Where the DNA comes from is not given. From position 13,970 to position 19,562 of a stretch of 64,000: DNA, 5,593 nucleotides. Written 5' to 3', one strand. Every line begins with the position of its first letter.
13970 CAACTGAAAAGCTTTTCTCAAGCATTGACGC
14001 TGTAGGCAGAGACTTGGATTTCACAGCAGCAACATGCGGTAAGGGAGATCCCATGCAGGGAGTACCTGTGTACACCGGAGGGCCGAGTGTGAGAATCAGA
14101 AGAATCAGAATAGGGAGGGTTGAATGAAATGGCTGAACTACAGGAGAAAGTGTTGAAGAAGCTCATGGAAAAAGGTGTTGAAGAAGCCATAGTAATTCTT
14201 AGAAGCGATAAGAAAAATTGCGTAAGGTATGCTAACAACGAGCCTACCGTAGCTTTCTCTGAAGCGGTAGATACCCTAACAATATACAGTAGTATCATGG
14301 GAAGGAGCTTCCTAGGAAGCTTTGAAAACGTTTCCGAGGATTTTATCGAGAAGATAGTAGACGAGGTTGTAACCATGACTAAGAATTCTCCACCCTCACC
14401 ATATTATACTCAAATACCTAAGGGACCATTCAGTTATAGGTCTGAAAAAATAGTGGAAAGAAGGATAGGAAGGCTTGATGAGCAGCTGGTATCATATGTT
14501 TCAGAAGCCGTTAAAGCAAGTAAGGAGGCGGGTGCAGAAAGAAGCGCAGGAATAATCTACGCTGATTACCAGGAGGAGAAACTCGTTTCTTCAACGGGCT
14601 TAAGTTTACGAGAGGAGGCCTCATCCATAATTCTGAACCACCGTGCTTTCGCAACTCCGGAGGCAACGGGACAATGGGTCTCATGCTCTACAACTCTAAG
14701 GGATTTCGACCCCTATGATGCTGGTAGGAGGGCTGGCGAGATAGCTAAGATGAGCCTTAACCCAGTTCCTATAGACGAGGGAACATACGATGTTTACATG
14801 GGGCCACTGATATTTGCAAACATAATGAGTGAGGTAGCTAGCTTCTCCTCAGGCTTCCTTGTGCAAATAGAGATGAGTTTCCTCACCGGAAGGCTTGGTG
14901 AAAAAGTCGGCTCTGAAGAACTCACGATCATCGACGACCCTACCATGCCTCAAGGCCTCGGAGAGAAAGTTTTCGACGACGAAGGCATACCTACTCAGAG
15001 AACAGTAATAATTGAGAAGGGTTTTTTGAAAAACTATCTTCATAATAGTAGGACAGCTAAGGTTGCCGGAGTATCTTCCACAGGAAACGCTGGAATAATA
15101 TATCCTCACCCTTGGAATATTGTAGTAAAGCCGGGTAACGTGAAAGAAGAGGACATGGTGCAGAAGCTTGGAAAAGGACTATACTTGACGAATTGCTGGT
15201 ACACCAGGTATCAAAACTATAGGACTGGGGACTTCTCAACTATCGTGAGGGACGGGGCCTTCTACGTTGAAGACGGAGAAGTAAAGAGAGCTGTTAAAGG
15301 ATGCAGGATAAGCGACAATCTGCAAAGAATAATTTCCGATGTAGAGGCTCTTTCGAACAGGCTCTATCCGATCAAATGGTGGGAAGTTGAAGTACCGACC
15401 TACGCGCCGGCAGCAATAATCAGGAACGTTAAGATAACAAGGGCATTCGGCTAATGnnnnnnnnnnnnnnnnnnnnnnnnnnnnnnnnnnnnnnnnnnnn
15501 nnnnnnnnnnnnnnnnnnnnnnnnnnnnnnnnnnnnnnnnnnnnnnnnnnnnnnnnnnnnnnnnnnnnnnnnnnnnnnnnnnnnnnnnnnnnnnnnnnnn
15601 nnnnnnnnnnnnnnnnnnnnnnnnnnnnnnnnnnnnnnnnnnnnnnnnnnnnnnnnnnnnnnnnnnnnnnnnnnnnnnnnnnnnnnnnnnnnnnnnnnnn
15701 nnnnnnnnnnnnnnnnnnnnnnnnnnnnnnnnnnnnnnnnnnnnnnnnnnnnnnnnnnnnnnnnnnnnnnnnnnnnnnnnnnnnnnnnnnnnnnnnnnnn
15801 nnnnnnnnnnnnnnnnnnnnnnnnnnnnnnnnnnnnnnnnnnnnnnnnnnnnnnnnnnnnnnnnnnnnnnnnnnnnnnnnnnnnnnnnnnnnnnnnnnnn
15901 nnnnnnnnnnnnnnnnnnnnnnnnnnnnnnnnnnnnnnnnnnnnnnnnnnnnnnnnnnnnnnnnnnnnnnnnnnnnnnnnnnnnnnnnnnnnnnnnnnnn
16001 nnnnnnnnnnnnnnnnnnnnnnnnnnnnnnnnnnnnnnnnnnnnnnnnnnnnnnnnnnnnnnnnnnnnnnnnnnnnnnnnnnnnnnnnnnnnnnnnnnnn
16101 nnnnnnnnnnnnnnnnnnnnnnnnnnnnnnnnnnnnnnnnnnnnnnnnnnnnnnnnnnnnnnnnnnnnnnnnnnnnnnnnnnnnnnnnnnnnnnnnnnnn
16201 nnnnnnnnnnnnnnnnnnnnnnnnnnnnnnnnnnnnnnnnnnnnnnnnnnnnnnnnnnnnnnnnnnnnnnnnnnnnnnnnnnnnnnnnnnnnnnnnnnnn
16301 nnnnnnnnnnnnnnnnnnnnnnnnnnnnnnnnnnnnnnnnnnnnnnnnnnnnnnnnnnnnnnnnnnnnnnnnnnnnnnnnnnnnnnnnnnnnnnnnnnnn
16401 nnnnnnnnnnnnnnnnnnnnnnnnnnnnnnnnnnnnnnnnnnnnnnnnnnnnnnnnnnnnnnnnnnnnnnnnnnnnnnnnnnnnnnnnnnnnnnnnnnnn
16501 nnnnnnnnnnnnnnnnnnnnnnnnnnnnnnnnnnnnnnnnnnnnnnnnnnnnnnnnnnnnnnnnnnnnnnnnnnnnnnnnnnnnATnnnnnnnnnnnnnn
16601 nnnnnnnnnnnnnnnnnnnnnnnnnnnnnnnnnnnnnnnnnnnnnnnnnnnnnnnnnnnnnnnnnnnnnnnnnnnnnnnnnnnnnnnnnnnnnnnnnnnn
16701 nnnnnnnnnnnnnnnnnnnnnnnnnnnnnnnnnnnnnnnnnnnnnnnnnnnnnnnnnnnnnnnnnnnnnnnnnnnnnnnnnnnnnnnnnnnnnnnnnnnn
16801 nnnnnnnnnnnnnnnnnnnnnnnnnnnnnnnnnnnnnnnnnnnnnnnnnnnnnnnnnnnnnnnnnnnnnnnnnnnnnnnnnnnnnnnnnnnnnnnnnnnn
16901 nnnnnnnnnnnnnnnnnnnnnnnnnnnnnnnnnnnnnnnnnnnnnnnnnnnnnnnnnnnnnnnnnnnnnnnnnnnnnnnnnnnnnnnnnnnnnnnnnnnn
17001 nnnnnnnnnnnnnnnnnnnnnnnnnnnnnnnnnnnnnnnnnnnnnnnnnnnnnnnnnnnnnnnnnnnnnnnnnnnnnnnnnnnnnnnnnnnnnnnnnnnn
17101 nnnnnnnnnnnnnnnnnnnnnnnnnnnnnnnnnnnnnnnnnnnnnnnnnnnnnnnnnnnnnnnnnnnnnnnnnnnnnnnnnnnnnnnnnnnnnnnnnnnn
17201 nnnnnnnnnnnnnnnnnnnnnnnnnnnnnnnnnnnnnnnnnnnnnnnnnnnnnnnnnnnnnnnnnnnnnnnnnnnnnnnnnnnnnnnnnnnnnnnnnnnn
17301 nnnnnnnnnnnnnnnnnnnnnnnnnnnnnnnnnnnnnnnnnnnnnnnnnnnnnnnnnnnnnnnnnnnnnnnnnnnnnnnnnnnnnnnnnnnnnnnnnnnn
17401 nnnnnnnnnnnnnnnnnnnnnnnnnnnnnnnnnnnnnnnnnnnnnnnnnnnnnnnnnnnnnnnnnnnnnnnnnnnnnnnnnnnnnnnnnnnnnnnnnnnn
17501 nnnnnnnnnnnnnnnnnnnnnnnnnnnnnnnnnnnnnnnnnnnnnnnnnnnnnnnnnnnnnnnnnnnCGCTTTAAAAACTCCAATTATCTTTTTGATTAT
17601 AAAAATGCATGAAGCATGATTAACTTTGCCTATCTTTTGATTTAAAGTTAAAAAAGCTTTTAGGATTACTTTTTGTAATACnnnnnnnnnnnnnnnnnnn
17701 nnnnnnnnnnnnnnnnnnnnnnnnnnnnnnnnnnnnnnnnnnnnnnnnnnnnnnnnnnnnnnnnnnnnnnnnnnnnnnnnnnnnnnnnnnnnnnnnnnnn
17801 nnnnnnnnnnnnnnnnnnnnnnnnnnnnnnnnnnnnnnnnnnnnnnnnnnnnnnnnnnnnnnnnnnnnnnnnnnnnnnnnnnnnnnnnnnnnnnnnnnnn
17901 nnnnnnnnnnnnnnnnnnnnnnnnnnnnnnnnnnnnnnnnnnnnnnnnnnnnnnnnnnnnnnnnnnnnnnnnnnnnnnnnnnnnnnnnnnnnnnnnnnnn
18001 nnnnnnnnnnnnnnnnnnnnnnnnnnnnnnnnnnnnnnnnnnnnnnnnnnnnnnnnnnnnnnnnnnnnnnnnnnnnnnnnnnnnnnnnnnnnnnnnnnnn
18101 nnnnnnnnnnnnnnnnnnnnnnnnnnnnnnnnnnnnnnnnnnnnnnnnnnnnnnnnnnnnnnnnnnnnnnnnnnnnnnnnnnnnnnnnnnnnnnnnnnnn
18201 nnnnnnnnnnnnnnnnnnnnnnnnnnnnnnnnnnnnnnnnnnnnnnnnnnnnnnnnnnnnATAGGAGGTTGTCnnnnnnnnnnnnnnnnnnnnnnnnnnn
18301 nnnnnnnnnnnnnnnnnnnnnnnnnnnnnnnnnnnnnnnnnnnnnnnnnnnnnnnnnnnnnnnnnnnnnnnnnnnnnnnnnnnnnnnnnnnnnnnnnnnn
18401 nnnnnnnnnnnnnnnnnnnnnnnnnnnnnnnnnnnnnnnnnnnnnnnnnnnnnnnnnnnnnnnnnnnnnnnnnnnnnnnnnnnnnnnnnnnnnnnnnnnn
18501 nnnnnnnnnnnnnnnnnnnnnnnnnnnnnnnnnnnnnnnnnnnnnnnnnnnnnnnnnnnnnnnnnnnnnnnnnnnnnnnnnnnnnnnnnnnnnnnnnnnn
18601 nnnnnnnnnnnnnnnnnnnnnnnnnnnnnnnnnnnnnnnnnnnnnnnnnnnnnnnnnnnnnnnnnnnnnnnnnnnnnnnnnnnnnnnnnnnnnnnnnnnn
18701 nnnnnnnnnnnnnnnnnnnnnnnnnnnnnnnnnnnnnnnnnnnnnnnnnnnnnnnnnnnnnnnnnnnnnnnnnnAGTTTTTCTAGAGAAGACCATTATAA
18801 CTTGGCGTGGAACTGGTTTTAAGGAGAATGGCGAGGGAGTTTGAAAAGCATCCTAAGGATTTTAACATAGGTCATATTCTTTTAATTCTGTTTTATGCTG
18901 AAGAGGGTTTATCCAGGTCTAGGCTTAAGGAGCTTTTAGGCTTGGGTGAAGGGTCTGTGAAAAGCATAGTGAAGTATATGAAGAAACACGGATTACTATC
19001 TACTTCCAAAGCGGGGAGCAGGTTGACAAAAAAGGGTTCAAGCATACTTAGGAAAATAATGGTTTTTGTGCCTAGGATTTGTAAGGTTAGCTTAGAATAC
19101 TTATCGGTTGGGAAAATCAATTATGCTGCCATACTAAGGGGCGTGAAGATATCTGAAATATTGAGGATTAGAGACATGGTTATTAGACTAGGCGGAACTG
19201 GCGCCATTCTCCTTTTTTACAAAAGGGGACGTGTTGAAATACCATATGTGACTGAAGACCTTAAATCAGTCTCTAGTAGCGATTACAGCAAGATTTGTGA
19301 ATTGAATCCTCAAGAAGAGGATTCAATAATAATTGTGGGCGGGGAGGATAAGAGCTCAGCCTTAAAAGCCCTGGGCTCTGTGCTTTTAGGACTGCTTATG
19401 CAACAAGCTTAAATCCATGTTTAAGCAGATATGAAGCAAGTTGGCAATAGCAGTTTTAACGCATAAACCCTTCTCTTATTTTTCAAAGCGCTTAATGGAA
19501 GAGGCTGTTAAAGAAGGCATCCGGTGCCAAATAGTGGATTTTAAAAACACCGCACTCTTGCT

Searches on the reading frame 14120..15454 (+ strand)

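Call 55: search_protein_families(library=pfam, max_evalue=0.00001, proteins=[window:14120-15454:+])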
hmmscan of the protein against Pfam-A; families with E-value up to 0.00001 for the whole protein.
window:14120-15454:+ (444 aa): 1 family
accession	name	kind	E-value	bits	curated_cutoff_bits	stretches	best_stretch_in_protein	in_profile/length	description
PF19289.4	PmbA_TldD_3rd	-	2.7e-64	216.8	22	1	221-440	2-219/220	PmbA/TldA metallopeptidase C-terminal domain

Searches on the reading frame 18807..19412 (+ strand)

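Call 56: search_protein_families(library=pfam, max_evalue=0.00001, proteins=[window:18807-19412:+])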
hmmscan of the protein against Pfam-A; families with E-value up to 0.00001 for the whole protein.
window:18807-19412:+ (201 aa): 3 families
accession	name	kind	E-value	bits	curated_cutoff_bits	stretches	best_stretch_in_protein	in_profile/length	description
PF14544.11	DUF4443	-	6.7e-16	58.5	27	1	101-194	1-97/100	Domain of unknown function (DUF4443)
PF22167.2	PH0730-like_N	-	1.9e-06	28.3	30.2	1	22-78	3-59/60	PH0730-like, N-terminal domain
PF21715.3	CggR_N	-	5.8e-06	26.4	30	1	35-85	18-68/71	CggR N-terminal DNA binding domain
